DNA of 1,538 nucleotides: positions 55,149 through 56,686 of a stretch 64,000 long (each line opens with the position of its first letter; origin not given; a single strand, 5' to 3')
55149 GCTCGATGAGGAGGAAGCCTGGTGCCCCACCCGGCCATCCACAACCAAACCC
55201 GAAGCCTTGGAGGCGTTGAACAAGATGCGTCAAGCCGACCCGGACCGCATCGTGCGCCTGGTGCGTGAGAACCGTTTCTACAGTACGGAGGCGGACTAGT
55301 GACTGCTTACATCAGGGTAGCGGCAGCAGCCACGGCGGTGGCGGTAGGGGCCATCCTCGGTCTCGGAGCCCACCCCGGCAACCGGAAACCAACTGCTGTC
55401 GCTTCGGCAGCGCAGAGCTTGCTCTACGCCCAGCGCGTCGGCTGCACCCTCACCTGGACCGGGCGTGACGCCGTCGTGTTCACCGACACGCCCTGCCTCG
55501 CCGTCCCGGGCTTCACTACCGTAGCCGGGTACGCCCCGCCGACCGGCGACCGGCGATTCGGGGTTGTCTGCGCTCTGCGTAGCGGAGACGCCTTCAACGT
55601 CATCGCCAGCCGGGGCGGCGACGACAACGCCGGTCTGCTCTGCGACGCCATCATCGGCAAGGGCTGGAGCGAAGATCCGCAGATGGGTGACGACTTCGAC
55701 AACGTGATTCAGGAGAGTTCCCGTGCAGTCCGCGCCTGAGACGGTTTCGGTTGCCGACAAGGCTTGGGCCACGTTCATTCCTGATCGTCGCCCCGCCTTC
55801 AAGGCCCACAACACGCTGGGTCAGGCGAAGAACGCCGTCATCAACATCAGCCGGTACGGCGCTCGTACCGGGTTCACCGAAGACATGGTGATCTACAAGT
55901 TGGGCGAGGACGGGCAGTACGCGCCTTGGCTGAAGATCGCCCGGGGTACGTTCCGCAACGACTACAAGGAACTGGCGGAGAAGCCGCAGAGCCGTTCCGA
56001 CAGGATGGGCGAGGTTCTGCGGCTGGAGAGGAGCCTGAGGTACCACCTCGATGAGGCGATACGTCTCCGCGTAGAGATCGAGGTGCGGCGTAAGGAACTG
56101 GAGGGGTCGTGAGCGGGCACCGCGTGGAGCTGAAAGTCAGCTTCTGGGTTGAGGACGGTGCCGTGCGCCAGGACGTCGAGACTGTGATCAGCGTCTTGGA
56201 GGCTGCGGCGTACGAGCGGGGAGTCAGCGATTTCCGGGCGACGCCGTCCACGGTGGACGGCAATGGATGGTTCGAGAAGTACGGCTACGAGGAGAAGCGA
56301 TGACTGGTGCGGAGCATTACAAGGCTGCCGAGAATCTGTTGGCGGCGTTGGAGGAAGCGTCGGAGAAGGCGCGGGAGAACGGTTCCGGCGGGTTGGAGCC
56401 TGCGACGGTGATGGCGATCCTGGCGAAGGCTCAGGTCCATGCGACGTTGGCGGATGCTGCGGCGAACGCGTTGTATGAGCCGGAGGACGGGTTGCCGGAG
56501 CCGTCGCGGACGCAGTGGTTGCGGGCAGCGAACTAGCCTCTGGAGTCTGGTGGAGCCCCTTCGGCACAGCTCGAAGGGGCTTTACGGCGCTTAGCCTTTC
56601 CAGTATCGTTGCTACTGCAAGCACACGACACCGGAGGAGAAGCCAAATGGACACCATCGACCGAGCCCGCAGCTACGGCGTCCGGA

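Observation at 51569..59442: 7.6 kb opposite-strand accessory block splits the virion-structure operon between capsid and head-tail genes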

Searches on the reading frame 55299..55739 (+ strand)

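Call 9: search_protein_families(library=phrogs, proteins=[window:55299-55739:+], max_evalue=0.01)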
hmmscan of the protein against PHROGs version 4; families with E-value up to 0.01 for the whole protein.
window:55299-55739:+ (146 aa): 1 family
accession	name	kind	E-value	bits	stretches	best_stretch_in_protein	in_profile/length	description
phrog_907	-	tail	0.0089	16.2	0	6-71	198-265/376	tail sheath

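Call 16: search_protein_families(library=pfam, proteins=[window:55299-55739:+], max_evalue=0.1)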
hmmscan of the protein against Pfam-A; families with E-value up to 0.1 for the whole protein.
window:55299-55739:+ (146 aa): 1 family
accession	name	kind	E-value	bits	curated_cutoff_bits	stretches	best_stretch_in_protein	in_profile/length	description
PF10758.14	DUF2586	-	0.011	15.3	26.4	1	3-71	208-278/386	Protein of unknown function (DUF2586)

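Call 20: search_protein_families(library=padloc, proteins=[window:55299-55739:+], max_evalue=0.1)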
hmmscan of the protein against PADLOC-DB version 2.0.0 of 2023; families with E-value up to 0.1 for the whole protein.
window:55299-55739:+ (146 aa): 0 families

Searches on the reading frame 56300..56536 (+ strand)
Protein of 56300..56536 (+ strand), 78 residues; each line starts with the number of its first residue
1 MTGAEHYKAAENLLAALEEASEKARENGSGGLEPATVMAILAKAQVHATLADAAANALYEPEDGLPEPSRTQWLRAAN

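Call 10: search_protein_families(library=phrogs, proteins=[window:56300-56536:+], max_evalue=0.01)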
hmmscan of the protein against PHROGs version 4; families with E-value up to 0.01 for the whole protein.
window:56300-56536:+ (78 aa): 3 families
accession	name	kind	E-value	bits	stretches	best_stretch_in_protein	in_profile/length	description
phrog_16141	-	unknown function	8.5e-10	39.9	1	1-58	1-48/90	-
phrog_8743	-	unknown function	6.8e-07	30.7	0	1-26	1-26/86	-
phrog_4387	-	unknown function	0.00036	21.9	1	3-53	5-48/98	-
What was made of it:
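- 56300..56536 (+): b13, 78 aa. The only PHROG match in the block. phrog_16141 (unknown function), E 8.5e-10 (call 10).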

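Call 17: search_protein_families(library=pfam, proteins=[window:56300-56536:+], max_evalue=0.1)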
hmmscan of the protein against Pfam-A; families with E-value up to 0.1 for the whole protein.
window:56300-56536:+ (78 aa): 0 families

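Call 21: search_protein_families(library=padloc, proteins=[window:56300-56536:+], max_evalue=0.1)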
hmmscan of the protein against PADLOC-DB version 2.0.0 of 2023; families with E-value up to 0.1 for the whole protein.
window:56300-56536:+ (78 aa): 0 families
